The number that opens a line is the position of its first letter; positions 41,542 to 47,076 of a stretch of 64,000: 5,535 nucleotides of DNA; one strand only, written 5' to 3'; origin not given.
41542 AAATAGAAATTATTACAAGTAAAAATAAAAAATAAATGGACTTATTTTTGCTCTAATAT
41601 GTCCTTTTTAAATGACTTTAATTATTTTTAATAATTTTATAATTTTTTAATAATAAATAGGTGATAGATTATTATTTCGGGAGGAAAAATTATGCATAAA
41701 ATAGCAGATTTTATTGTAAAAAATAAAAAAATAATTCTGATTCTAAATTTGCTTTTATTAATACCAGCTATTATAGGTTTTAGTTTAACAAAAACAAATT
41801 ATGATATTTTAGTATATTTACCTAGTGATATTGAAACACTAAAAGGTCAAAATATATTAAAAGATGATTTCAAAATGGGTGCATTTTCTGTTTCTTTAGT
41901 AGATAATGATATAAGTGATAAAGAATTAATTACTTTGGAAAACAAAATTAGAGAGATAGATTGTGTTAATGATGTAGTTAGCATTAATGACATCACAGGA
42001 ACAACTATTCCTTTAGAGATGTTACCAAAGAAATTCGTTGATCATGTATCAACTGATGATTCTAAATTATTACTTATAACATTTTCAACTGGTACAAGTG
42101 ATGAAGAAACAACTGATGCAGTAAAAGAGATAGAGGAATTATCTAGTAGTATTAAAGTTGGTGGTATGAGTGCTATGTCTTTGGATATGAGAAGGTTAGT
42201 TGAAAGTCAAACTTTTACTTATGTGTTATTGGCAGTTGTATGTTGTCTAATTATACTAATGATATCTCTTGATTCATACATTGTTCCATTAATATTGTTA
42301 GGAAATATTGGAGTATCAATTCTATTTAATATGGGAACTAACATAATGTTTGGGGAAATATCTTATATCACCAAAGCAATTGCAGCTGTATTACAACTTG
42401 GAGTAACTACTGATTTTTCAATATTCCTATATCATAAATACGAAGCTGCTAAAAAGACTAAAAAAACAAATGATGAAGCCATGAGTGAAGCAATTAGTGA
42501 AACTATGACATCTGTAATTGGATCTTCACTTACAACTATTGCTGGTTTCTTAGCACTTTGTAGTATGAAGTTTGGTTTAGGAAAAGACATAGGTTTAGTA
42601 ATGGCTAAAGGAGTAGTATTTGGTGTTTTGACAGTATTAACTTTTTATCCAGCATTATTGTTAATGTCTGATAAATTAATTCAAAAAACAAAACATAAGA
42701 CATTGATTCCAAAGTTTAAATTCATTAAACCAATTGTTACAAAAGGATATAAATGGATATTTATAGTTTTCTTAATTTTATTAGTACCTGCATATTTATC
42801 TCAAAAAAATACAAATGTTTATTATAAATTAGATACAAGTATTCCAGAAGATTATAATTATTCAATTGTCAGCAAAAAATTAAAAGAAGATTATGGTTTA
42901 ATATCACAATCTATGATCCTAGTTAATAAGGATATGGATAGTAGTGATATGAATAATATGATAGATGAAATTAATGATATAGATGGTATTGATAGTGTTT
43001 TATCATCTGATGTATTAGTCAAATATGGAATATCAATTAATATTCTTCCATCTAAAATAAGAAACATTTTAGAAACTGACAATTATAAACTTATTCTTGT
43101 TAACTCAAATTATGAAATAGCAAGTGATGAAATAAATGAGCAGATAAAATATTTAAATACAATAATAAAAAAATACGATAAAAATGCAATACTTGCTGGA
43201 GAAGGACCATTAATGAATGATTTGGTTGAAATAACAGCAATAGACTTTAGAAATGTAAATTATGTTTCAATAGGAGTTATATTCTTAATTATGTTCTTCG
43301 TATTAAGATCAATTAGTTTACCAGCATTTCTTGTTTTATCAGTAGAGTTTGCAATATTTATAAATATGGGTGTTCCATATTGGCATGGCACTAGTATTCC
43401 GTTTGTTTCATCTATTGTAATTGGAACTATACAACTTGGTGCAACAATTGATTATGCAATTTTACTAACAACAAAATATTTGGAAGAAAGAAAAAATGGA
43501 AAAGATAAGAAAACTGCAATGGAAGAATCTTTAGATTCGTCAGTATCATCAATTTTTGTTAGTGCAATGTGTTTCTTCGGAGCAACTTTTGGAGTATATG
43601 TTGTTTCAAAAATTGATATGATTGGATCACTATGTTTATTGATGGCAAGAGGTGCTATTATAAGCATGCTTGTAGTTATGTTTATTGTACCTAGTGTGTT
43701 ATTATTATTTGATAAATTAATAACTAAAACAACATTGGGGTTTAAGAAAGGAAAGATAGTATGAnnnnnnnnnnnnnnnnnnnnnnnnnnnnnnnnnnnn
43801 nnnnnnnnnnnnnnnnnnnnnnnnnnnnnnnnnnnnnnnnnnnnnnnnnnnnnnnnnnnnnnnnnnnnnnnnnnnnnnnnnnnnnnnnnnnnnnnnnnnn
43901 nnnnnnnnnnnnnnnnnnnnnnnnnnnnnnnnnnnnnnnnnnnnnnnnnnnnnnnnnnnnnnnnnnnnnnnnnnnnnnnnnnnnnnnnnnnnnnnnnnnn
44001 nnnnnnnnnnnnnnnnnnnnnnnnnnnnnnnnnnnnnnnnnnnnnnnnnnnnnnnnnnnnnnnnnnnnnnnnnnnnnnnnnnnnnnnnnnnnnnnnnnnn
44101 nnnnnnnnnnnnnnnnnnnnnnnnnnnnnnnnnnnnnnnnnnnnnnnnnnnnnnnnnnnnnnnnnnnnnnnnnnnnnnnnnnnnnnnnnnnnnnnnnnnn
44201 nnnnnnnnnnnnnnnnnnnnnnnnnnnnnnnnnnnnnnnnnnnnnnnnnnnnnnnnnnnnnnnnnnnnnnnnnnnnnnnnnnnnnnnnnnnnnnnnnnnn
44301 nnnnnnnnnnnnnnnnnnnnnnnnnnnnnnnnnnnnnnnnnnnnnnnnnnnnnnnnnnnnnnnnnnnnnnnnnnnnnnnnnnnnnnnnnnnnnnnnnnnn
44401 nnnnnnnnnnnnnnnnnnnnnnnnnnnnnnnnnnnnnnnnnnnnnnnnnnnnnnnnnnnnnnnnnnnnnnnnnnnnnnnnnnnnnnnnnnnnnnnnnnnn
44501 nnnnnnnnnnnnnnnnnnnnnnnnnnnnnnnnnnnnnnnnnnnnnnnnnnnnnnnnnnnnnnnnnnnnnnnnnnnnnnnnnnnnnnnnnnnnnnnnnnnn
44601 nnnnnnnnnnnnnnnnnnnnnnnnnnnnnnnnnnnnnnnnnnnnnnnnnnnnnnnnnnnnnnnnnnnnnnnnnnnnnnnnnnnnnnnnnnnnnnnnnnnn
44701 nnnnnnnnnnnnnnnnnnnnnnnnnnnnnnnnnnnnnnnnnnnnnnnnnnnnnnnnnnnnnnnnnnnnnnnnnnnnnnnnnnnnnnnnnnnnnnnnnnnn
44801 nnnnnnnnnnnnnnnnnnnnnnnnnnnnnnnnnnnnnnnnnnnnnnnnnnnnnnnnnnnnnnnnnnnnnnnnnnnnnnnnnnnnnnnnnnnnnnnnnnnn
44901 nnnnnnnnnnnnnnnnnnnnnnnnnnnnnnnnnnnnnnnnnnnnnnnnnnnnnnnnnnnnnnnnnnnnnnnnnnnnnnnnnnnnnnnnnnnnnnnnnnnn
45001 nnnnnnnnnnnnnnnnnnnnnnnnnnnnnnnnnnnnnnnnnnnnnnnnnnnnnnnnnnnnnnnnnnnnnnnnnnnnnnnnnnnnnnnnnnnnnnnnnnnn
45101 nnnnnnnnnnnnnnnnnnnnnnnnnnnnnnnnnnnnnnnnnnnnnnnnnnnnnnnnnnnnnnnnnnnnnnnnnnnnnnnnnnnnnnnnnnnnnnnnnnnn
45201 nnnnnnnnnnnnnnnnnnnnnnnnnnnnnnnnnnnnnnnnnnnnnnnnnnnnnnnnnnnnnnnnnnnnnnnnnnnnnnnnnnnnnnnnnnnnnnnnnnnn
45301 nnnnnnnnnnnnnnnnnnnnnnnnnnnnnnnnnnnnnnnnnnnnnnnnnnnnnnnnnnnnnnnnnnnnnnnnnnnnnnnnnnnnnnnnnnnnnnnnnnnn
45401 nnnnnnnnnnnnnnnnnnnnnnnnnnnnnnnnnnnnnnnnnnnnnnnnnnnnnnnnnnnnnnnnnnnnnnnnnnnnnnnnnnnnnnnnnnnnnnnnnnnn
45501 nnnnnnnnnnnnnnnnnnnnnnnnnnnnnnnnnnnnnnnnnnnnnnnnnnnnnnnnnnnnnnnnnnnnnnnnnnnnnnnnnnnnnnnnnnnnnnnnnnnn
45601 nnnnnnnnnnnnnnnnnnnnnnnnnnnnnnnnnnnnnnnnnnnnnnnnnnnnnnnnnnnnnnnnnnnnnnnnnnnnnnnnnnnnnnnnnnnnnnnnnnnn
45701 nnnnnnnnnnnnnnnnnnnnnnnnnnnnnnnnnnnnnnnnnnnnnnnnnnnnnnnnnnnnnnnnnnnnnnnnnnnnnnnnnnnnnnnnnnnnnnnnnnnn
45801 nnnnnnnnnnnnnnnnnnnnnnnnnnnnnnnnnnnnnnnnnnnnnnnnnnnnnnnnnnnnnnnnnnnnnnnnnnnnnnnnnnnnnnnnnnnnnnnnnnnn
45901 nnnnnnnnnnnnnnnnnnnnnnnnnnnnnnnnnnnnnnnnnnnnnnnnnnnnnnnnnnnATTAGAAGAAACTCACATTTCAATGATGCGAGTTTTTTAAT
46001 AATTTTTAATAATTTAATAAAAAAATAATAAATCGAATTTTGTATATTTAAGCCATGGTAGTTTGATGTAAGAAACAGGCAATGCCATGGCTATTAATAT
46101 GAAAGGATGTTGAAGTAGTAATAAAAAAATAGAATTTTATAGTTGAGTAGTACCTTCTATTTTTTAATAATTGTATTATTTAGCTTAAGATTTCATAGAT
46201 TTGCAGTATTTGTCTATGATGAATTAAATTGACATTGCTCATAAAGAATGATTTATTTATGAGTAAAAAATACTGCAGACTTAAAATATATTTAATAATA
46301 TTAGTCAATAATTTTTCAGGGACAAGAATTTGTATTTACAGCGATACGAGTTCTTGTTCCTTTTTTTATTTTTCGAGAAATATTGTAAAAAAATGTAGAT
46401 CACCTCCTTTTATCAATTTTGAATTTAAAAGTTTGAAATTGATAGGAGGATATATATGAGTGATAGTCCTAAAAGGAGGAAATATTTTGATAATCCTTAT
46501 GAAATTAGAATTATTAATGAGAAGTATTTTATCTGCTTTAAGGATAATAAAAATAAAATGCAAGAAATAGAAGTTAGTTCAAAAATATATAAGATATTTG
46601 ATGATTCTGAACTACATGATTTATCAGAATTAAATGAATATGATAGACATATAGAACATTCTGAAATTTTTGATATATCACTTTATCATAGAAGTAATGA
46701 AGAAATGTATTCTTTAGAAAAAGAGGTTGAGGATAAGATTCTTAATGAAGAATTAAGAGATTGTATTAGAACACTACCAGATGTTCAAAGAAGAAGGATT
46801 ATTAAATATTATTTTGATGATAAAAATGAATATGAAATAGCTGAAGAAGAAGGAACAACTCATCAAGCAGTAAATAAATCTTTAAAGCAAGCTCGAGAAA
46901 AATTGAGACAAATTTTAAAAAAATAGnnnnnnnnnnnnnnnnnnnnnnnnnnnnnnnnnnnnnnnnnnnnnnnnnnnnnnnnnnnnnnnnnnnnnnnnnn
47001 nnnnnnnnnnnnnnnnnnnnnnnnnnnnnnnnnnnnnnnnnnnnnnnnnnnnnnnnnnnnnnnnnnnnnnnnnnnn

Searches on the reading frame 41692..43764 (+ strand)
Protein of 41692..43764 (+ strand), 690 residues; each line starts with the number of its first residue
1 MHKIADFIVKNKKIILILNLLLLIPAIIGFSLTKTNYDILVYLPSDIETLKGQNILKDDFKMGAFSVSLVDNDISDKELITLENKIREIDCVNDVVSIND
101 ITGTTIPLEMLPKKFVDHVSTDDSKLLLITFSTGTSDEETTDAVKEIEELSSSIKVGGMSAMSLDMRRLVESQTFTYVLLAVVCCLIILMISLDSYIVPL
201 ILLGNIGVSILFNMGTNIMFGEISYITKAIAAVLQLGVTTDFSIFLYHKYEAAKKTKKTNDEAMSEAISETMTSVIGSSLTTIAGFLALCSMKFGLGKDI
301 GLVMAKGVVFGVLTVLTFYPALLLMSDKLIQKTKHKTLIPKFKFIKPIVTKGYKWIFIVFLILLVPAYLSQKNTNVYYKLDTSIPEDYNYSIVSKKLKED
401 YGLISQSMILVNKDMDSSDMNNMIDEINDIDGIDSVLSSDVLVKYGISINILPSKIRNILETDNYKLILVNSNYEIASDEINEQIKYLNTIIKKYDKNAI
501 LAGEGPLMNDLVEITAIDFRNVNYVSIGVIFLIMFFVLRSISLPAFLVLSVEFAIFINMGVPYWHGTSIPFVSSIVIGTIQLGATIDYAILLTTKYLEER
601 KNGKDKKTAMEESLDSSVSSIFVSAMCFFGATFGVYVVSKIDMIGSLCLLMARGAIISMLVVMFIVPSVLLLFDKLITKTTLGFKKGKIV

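Call 18: search_protein_families(library=pfam, proteins=[window:41692-43764:+], max_evalue=0.01)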
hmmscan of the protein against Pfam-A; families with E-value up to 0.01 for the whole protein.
window:41692-43764:+ (690 aa): 2 families
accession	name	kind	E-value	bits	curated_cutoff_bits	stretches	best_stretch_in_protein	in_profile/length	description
PF03176.21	MMPL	-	4.3e-56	190.7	20.5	2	139-326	109-302/333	MMPL family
PF02355.23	SecD_SecF_C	-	0.00038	20.3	20.5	1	153-324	12-184/189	Protein export membrane protein SecD/SecF, C-terminal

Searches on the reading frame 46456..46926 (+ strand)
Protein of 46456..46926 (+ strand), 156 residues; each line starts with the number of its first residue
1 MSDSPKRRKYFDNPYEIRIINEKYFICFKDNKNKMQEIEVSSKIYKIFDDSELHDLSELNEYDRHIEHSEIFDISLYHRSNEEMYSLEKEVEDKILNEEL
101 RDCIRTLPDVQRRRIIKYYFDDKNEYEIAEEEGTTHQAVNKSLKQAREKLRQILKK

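Call 18: search_protein_families(library=pfam, proteins=[window:46456-46926:+], max_evalue=0.01)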
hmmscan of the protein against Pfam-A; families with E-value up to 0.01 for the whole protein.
window:46456-46926:+ (156 aa): 3 families
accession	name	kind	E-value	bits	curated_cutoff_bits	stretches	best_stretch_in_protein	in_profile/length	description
PF08281.18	Sigma70_r4_2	-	2e-09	37.4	25.7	1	98-150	2-54/54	Sigma-70, region 4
PF04545.22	Sigma70_r4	-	0.00018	21.4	24.1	1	104-152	2-50/50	Sigma-70, region 4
PF04297.20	UPF0122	-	0.0014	19.3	22.7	1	107-152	18-63/101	Putative helix-turn-helix protein, YlxM / p13 like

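Call 68: list_cluster_members(proteins=[window:46456-46926:+, window:56195-58558:+, window:47319-47534:+])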
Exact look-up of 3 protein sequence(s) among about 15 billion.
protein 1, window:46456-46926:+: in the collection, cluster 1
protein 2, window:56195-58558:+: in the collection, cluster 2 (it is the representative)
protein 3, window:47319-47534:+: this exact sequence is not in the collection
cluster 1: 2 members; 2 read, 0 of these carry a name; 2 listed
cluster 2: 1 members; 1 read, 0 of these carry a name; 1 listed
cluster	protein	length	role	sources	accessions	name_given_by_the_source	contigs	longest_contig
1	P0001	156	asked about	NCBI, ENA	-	-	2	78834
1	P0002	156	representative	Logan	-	-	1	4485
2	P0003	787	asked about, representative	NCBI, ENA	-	-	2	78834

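Call 71: find_encoding_contigs(protein=P0003, flank=1000, max_places=2)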
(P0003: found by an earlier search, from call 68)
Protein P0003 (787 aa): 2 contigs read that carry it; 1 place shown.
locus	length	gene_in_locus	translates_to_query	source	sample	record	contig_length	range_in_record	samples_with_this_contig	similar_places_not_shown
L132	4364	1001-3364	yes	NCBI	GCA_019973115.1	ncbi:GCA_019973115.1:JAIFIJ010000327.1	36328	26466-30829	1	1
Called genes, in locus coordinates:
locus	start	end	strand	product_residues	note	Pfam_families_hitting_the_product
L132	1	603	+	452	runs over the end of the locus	PF26635:DUF8208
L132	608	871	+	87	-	-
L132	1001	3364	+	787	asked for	PF19044:P-loop_TraG, PF01935:DUF87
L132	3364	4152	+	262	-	-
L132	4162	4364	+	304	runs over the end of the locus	PF01551:Peptidase_M23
